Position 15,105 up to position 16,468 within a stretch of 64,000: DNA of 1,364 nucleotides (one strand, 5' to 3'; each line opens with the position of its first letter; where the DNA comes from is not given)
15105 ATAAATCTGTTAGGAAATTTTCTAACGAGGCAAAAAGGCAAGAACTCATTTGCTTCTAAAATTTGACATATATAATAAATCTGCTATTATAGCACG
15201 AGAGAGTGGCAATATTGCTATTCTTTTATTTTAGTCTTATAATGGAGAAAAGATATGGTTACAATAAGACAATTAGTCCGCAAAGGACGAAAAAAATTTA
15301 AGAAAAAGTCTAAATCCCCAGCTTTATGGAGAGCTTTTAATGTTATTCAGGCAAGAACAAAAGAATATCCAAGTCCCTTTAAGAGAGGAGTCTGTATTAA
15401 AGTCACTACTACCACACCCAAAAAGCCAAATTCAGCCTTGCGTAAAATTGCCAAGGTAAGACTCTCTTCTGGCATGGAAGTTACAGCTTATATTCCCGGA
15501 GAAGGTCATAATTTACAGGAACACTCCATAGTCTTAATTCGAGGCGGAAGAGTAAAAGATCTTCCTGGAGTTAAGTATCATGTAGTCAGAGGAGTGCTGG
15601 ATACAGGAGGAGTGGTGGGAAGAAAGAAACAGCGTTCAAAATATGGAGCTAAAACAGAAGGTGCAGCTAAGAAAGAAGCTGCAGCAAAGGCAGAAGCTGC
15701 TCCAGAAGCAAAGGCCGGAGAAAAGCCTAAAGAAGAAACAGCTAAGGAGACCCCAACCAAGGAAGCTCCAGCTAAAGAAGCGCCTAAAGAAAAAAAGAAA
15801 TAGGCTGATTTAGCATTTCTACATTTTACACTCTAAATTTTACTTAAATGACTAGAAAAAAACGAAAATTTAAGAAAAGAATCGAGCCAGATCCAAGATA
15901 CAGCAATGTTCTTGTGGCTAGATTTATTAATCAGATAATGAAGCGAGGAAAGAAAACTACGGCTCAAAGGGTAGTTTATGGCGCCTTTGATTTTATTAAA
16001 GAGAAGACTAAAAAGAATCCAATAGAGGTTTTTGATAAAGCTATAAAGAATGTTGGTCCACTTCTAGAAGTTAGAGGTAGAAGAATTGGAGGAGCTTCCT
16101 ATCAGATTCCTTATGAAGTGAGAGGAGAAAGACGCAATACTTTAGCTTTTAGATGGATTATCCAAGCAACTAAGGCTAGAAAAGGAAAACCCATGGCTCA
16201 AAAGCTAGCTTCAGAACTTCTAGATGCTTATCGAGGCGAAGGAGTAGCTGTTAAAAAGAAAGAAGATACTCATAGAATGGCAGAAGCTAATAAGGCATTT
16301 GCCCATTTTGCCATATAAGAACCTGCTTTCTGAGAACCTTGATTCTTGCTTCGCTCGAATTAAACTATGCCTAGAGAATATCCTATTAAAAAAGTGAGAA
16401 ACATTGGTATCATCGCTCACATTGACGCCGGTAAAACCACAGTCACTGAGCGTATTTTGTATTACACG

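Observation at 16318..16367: A ~50-nt repeat family beginning on a TAA stop, in four copies, each directly in front of a start codon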

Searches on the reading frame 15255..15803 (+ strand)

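Call 13: search_protein_families(library=pfam, proteins=[window:15255-15803:+])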
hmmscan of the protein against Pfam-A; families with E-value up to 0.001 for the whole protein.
window:15255-15803:+ (182 aa): 1 family
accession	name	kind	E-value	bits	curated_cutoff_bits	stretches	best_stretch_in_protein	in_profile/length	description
PF00164.32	Ribosom_S12_S23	-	4.6e-36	123.3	22.3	1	40-131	11-105/110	Ribosomal protein S12/S23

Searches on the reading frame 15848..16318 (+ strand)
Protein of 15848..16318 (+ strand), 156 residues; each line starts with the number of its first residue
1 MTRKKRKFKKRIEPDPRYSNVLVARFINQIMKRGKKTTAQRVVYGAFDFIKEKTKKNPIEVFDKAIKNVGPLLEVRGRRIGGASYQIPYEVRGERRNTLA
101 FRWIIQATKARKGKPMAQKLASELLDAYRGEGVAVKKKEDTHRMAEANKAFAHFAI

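Call 13: search_protein_families(library=pfam, proteins=[window:15848-16318:+])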
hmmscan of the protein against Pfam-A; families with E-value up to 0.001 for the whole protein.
window:15848-16318:+ (156 aa): 1 family
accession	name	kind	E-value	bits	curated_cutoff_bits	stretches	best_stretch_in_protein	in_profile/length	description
PF00177.27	Ribosomal_S7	-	5.8e-64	214.6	24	1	3-149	2-148/148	Ribosomal protein S7p/S5e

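Call 23: find_encoding_contigs(protein=window:15848-16318:+, flank=3000, max_places=10)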
Protein window:15848-16318:+ (156 aa): no gene with exactly this product is on record in the collection.

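Call 51: find_related_loci(query=window:15848-16318:+, collection=metagenome_contigs, flank=1500)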
Query window:15848-16318:+ (156 aa) in metagenome_contigs; peptide patterns used: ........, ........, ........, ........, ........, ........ (x = any residue, [..] = any of these).
600 stretches matched a pattern (row limit reached: there are more); 588 encode a relative of the query (tblastn E <= 1e-3); the best 80 are kept; 80 distinct loci.
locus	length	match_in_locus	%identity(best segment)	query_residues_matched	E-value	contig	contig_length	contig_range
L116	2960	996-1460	68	1-155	2e-69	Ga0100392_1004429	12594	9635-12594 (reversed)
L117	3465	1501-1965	64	1-155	6e-69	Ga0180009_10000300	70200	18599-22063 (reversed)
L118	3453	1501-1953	68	5-155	2e-68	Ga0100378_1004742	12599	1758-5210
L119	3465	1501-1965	65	1-155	1e-67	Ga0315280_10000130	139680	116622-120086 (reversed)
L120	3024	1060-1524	64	1-155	2e-67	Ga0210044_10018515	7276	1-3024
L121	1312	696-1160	61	1-155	2e-70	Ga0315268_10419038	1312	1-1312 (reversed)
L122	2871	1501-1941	62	9-155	3e-65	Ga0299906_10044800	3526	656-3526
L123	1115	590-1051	66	1-155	1e-69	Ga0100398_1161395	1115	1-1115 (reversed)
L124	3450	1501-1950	65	6-155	2e-65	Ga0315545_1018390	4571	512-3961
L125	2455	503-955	62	5-154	8e-65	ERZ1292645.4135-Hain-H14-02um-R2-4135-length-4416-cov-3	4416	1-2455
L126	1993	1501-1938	66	4-149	5e-65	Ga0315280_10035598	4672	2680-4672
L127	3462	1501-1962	62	1-155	1e-64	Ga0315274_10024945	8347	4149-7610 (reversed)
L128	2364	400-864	62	1-155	9e-65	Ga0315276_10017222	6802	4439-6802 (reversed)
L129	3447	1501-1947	64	1-149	7e-64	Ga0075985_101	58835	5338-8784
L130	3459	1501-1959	60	3-155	3e-63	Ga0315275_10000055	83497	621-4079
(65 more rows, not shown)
